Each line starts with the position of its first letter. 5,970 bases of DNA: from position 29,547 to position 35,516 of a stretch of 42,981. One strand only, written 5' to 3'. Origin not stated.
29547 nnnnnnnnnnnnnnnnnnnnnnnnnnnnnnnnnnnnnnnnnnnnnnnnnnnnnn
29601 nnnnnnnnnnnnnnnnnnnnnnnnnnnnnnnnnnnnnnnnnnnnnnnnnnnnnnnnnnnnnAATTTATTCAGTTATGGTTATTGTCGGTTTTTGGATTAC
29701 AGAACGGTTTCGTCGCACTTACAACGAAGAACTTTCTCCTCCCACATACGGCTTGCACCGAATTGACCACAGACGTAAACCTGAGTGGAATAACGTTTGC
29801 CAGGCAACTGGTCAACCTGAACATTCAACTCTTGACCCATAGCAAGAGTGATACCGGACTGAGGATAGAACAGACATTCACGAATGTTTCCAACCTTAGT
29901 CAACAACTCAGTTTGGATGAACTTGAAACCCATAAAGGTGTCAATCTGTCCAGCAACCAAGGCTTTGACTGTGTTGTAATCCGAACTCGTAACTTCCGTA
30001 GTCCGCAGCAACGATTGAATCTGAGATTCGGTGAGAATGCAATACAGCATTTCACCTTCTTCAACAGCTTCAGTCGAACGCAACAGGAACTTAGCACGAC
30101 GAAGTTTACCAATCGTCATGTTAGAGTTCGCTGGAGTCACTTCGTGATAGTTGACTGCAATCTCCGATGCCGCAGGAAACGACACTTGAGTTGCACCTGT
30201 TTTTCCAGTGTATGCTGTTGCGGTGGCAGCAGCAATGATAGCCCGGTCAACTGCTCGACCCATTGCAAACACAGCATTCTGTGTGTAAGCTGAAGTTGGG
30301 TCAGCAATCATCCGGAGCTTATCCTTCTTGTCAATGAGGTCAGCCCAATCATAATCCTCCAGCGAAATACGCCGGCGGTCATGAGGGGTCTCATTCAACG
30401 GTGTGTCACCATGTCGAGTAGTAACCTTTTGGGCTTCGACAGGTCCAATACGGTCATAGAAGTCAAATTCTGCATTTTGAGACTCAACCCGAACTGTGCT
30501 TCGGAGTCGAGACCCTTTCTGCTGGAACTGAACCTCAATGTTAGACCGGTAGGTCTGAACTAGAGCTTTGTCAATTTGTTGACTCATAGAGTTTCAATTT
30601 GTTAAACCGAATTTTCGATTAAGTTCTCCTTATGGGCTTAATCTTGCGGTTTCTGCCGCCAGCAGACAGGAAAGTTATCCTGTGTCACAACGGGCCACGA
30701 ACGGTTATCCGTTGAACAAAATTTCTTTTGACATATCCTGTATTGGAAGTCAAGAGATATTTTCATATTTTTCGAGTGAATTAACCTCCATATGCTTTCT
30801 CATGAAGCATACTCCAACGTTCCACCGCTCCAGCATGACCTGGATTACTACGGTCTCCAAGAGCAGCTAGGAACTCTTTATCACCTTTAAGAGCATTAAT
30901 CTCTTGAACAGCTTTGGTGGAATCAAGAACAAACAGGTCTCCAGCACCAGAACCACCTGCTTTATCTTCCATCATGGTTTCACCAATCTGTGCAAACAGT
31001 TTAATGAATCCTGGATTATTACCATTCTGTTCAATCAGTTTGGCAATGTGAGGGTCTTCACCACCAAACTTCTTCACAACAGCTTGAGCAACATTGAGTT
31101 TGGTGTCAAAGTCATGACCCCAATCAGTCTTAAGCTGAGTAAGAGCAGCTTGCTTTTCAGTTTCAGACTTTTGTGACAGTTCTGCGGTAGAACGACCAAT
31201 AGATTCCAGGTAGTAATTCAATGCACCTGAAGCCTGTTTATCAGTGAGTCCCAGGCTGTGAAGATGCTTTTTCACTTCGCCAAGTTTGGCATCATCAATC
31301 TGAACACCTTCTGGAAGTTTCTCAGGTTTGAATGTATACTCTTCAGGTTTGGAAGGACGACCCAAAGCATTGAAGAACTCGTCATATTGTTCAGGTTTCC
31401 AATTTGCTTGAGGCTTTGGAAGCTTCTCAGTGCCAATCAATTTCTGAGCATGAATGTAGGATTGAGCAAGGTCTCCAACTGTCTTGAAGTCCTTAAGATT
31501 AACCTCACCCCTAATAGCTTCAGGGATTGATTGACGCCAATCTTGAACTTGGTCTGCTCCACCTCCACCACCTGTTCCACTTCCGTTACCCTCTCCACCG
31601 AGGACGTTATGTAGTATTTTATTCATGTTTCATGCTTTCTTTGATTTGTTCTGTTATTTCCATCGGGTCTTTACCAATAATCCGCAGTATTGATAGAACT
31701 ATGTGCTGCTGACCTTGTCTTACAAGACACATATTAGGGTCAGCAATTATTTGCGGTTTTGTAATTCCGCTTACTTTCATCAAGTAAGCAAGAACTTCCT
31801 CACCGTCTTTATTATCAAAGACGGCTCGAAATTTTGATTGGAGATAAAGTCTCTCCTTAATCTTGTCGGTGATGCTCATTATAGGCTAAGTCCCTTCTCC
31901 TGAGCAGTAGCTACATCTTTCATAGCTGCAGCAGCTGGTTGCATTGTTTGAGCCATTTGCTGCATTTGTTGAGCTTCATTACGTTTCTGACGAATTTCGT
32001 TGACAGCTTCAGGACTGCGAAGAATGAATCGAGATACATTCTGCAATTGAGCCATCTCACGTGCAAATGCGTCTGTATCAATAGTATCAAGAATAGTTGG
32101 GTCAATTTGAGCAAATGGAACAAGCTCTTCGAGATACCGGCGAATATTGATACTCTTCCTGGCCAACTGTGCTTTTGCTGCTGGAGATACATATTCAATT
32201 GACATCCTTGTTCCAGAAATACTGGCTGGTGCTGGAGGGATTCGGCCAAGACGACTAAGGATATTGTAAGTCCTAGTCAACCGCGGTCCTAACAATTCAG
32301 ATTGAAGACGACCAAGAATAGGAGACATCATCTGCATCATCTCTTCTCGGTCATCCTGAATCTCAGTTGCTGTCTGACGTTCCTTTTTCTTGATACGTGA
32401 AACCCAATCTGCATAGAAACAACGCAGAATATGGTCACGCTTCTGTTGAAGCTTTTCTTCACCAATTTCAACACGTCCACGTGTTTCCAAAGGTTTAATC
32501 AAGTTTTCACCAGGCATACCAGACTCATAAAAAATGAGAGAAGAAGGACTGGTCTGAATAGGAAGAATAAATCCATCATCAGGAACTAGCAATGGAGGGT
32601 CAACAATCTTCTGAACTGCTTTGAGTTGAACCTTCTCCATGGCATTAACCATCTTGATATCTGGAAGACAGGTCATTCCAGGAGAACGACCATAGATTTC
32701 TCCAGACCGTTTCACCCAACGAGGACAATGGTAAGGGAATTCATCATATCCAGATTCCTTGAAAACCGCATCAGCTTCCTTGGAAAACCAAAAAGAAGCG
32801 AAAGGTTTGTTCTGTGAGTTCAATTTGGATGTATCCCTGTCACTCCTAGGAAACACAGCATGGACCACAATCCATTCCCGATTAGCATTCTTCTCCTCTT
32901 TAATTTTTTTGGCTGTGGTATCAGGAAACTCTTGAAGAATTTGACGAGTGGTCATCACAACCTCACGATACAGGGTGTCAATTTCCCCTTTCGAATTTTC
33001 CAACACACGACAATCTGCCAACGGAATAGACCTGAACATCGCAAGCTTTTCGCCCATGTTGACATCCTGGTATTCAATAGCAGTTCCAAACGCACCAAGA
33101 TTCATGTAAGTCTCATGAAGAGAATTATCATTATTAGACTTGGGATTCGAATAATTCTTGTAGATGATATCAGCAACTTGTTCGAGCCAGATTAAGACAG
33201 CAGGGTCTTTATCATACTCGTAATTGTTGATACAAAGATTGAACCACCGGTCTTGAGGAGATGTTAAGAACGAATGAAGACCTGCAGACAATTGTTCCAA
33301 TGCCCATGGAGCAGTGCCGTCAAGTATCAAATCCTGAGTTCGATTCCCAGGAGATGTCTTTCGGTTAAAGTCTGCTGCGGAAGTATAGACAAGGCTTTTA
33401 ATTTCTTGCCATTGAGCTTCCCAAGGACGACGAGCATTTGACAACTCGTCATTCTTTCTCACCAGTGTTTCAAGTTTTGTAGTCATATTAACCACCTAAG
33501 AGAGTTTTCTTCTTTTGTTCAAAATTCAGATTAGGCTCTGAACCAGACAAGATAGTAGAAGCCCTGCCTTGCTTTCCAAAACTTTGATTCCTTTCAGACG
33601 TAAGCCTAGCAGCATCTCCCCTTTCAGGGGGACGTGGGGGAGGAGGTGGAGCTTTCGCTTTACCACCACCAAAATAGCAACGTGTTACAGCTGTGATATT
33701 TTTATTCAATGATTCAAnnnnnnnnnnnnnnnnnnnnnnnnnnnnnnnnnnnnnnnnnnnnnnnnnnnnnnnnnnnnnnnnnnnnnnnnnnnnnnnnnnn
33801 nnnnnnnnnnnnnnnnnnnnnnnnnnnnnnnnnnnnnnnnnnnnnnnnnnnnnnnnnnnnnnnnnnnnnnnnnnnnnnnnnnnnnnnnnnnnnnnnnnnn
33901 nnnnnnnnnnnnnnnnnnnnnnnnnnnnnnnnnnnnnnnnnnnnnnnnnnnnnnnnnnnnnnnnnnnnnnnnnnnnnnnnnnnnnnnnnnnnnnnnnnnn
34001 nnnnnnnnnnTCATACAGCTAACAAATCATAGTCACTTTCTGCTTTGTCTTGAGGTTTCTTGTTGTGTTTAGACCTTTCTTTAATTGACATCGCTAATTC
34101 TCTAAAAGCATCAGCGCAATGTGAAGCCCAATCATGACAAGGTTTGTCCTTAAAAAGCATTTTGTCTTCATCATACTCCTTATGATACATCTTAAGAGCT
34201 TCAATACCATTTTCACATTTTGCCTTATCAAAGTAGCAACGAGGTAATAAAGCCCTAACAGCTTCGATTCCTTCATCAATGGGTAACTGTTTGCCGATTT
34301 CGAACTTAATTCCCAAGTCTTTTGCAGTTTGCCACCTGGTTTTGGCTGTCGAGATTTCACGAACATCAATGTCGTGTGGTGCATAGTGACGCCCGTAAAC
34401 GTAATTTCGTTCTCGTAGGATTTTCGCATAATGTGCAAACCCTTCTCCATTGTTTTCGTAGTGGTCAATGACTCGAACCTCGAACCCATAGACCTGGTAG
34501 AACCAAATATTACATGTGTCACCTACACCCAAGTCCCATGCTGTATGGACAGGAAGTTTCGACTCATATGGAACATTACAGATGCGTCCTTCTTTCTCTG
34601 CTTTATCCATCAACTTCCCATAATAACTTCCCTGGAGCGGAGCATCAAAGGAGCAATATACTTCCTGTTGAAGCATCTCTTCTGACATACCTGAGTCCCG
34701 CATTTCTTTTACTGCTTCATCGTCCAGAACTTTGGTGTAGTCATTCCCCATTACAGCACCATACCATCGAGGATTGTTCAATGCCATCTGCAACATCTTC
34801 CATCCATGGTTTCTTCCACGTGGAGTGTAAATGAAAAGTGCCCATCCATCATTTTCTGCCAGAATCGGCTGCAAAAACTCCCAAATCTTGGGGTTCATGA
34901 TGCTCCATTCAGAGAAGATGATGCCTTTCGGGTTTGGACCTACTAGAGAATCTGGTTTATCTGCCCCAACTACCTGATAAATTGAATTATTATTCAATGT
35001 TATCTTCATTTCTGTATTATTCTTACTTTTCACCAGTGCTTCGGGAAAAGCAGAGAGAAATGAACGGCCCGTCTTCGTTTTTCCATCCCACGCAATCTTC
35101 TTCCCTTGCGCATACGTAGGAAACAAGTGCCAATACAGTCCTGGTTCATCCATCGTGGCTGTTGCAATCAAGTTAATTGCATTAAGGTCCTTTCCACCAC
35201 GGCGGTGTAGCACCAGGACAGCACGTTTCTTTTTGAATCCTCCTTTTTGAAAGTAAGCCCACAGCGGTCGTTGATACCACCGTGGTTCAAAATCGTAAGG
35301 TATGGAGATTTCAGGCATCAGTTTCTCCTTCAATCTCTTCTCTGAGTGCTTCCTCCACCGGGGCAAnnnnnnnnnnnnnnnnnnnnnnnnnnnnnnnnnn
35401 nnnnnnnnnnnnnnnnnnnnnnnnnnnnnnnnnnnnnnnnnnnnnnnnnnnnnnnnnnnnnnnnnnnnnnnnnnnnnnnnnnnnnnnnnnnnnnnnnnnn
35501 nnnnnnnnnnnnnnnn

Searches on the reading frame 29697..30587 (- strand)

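Call 73: search_protein_families(library=phrogs, proteins=[window:29697-30587:-], max_evalue=0.001)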
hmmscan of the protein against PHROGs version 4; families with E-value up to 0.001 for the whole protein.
window:29697-30587:- (296 aa): 3 families
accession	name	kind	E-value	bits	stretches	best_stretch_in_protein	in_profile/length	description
phrog_3437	-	head and packaging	1e-81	275.4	1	1-293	3-293/294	major head protein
phrog_267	-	head and packaging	2.2e-10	41.2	1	45-272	78-305/410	major head protein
phrog_1357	-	head and packaging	0.0001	22.4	1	86-230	127-261/356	major head protein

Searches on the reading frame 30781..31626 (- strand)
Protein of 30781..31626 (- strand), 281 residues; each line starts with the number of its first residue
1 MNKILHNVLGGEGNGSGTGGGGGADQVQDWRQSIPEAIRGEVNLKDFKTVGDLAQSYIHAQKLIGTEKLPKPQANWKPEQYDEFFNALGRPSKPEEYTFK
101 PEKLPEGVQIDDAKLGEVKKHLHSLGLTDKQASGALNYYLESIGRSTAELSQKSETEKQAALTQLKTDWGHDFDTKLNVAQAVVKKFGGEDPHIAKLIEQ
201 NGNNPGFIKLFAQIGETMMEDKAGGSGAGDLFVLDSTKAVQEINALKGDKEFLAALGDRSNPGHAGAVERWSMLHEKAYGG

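Call 73: search_protein_families(library=phrogs, proteins=[window:30781-31626:-], max_evalue=0.001)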
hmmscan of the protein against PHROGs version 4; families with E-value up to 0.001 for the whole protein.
window:30781-31626:- (281 aa): 3 families
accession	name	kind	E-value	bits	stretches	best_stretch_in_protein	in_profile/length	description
phrog_3742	-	unknown function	1.7e-51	176.9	1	20-279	33-286/287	-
phrog_458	-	other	1.7e-18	68.5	1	91-225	86-225/246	protease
phrog_30010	-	unknown function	2.7e-06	27.4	1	92-222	52-178/517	-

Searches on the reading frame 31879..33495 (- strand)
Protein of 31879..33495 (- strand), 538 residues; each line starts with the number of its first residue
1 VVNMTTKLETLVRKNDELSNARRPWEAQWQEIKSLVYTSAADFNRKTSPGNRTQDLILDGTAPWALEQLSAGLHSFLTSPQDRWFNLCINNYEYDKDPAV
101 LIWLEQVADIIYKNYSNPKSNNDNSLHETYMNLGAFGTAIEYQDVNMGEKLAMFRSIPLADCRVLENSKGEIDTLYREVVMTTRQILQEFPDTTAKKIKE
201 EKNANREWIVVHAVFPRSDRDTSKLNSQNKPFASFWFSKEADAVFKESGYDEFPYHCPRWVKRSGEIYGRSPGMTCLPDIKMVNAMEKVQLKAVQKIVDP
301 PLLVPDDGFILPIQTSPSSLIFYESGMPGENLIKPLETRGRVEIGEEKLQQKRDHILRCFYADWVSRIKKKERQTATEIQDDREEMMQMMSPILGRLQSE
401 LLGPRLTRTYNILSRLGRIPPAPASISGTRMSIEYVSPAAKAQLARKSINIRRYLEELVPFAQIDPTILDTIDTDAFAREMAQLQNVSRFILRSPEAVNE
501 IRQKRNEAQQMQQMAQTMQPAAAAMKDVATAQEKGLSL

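Call 11: search_protein_families(library=phrogs, proteins=[window:31879-33495:-], max_evalue=0.01)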
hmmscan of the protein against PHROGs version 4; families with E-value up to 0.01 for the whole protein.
window:31879-33495:- (538 aa): 4 families
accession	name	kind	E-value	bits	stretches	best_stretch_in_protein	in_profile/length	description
phrog_332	-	connector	4.5e-133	445.6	1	3-533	6-546/560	head-tail adaptor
phrog_21643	-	unknown function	3.7e-44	151.9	1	284-532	5-252/268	-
phrog_21528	-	unknown function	2.1e-35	123.3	1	9-222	4-221/224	-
phrog_449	-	connector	3.4e-28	99.4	1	9-529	6-513/520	head-tail adaptor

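Call 12: search_protein_families(library=pfam, proteins=[window:31879-33495:-], max_evalue=0.01)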
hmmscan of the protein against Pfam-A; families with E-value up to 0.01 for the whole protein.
window:31879-33495:- (538 aa): 2 families
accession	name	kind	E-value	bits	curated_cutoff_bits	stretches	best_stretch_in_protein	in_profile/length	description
PF12236.14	Head-tail_con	-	7.3e-119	397.8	27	1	11-487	4-484/489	Bacteriophage head to tail connecting protein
PF17146.10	PIN_6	-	0.0067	17.3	27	0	472-531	3-63/87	PIN domain of ribonuclease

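Call 13: search_dna_similar(query=window:31879-33495:-, collection=phages, mode=protein, max_rows=25)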
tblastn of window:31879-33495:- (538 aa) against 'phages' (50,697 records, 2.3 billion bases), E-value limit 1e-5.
Records with a match: 258; places in all: 259; records where one place covers at least 80% of the query: 220.
Best place of each record, by identity: <60% 258.
By first word of the organism name: Vibrio 95; Pelagibacter 23; Pseudomonas 16; Escherichia 15; Xanthomonas 15; Caudoviricetes 12; Salmonella 12; Liberibacter 12; Acinetobacter 6; Burkholderia 5; and 23 more.
By host as written in the record: - 100; Candidatus Pelagibacter ubique HTCC1062 14; Vibrio cholerae 2095 9; Vibrio cholerae 7; Xanthomonas albilineans CFBP2523 6; Vibrio splendidus 5; Pseudomonas aeruginosa PA14 5; Candidatus Pelagibacter sp. HTCC1062 4; and 74 more.
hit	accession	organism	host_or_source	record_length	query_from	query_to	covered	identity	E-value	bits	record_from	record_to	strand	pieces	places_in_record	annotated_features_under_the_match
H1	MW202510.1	Caudoviricetes sp.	Manatee Spring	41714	4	535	99%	43.5%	7e-126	412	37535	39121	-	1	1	head to tail connecting protein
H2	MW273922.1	Pelagibacter phage HTVC034P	Candidatus Pelagibacter sp. HTCC1062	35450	5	502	93%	37.8%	1e-95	324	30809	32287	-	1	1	head-tail connector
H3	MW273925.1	Pelagibacter phage HTVC203P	Candidatus Pelagibacter sp. FZCC0015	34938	9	499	91%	37.7%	2e-93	318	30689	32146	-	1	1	head-tail connector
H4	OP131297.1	Pelagibacter phage Skadi-3 EXVC103P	Candidatus Pelagibacter ubique HTCC1062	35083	5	499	92%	36.3%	2e-91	312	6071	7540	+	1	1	head-tail connector/portal protein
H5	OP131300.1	Pelagibacter phage Skadi-7 EXVC107P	Candidatus Pelagibacter ubique HTCC1062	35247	5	499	92%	36.3%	2e-91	312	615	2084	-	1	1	head-tail connector/portal protein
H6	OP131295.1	Pelagibacter phage Skadi-10 EXVC110P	Candidatus Pelagibacter ubique HTCC1062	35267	5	499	92%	36.3%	2e-91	312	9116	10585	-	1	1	head-tail connector/portal protein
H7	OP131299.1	Pelagibacter phage Skadi-2 EXVC102P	Candidatus Pelagibacter ubique HTCC1062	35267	5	499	92%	36.3%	2e-91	312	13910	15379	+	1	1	head-tail connector/portal protein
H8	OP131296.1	Pelagibacter phage Skadi-8 EXVC108P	Candidatus Pelagibacter ubique HTCC1062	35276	5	499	92%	36.3%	2e-91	312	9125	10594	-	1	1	head-tail connector/portal protein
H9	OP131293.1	Pelagibacter phage Skadi-5 EXVC105P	Candidatus Pelagibacter ubique HTCC1062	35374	5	499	92%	36.3%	2e-91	312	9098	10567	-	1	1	head-tail connector/portal protein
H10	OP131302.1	Pelagibacter phage Skadi-1 EXVC101P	Candidatus Pelagibacter ubique HTCC1062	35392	5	499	92%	36.3%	2e-91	312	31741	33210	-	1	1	head-tail connector/portal protein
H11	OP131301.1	Pelagibacter phage Skadi-4 EXVC104P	Candidatus Pelagibacter ubique HTCC1062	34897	5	499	92%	36.3%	3e-91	311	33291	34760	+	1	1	similar to head-tail connector/portal protein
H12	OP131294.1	Pelagibacter phage Skadi-6 EXVC106P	Candidatus Pelagibacter ubique HTCC1062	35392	5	499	92%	36.3%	3e-91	311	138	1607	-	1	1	similar to head-tail connector/portal protein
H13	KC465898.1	Pelagibacter phage HTVC010P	Candidatus Pelagibacter ubique HTCC1062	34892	11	502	91%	36.4%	1e-90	310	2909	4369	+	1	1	head-tail connector protein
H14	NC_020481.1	Pelagibacter phage HTVC010P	Candidatus Pelagibacter ubique HTCC1062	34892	11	502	91%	36.4%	1e-90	310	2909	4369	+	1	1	head-tail adaptor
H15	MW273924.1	Pelagibacter phage HTVC100P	Candidatus Pelagibacter sp. HTCC7211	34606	3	456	84%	38.7%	4e-93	317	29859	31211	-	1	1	head-tail connector | hypothetical protein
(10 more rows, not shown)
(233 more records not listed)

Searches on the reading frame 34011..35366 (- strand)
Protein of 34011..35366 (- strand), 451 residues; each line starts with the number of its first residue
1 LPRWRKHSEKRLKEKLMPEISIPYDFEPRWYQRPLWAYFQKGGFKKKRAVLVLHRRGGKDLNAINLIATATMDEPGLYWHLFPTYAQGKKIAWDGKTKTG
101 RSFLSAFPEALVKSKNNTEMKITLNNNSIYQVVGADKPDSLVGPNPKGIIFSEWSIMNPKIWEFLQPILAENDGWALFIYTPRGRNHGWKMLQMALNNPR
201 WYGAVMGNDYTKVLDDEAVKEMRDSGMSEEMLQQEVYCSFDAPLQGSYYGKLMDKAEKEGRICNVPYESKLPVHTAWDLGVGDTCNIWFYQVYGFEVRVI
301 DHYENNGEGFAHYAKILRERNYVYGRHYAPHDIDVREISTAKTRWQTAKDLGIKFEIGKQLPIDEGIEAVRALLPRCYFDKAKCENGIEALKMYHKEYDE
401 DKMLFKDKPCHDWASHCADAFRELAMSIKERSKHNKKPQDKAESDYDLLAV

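Call 11: search_protein_families(library=phrogs, proteins=[window:34011-35366:-], max_evalue=0.01)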
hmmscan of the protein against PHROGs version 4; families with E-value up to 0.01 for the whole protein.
window:34011-35366:- (451 aa): 2 families
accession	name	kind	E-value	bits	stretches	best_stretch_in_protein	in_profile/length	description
phrog_2472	-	unknown function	2.2e-50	172.9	1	239-431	110-311/324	-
phrog_2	-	head and packaging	8.4e-25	88.6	1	14-437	254-599/807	terminase large subunit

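Call 12: search_protein_families(library=pfam, proteins=[window:34011-35366:-], max_evalue=0.01)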
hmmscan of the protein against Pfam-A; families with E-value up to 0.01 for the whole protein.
window:34011-35366:- (451 aa): 0 families

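Call 46: search_dna_similar(query=window:34011-35366:-, collection=phages, mode=protein, max_rows=15)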
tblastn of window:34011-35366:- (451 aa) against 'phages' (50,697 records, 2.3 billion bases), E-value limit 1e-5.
Records with a match: 658; places in all: 658; records where one place covers at least 80% of the query: 219.
Best place of each record, by identity: <60% 658.
By first word of the organism name: Vibrio 154; Microbacterium 75; Pseudomonas 70; Mycobacterium 57; Gordonia 35; Ralstonia 35; Pelagibacter 24; Caudoviricetes 21; Klebsiella 19; Salmonella 19; and 49 more.
By host as written in the record: - 114; Microbacterium foliorum NRRL B-24224 44; Mycobacterium smegmatis mc2 155 35; Microbacterium foliorum NRRL B-24224 SEA 29; Pseudomonas aeruginosa 25; Gordonia rubripertincta NRRL B-16540 25; Vibrio breoganii 15; Candidatus Pelagibacter ubique HTCC1062 14; and 184 more.
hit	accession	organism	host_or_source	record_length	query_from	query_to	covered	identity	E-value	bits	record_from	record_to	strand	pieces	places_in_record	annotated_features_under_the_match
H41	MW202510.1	Caudoviricetes sp.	Manatee Spring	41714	4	449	99%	50.8%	3e-149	475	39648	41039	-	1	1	large subunit terminase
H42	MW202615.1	Caudoviricetes sp.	Manatee Spring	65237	12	428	92%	44.9%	8e-121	393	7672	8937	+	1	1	large subunit terminase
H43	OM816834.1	Stenotrophomonas phage vB_SmeS_BUCT708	Stenotrophomonas maltophilia BUCT708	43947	7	447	98%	41.2%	1e-102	340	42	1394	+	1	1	hypothetical protein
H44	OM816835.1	Stenotrophomonas phage vB_SmeS_BUCT709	Stenotrophomonas maltophilia BUCT709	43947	7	447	98%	41.2%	1e-102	340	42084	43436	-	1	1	hypothetical protein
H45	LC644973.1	Acetobacter phage phiAX1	Acetobacter sp. ATCC 21760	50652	16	437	94%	42.7%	1e-105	350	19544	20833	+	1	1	hypothetical protein (x2)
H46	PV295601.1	Vibrio phage vB_VibP_ZCVPP1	Vibrio parahaemolyticus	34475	20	444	94%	40.8%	5e-106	350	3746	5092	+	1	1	structural protein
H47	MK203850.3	Alteromonas phage ZP6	Alteromonas macleodii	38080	15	430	92%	40.3%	2e-102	340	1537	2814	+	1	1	terminase large subunit | hypothetical protein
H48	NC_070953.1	Alteromonas phage ZP6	Alteromonas macleodii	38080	15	430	92%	40.3%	2e-102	340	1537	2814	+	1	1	terminase large subunit | hypothetical protein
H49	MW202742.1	Caudoviricetes sp.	Manatee Spring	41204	15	427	92%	39.9%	4e-96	322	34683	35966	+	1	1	large subunit terminase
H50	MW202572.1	Caudoviricetes sp.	Manatee Spring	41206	15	427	92%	39.9%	4e-96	322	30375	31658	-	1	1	large subunit terminase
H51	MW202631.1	Caudoviricetes sp.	Manatee Spring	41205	15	427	92%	39.9%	4e-96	322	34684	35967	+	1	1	large subunit terminase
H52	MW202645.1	Bacteriophage sp.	Manatee Spring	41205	15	427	92%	39.9%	4e-96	322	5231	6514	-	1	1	large subunit terminase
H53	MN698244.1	Pelagibacter phage HTVC106P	Candidatus Pelagibacter sp. HTCC7211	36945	17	426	91%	39.7%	5e-89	301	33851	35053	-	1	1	terminase large subunit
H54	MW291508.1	Stenotrophomonas phage BUCT555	Stenotrophomonas maltophilia 1207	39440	19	427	91%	39.7%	1e-89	303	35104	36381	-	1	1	terminase large subunit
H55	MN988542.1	Rhizobium phage RHph_I3_18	Rhizobium phaseoli I3_18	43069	17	427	91%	38.8%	7e-95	318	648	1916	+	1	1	terminase large subunit protein | hypothetical protein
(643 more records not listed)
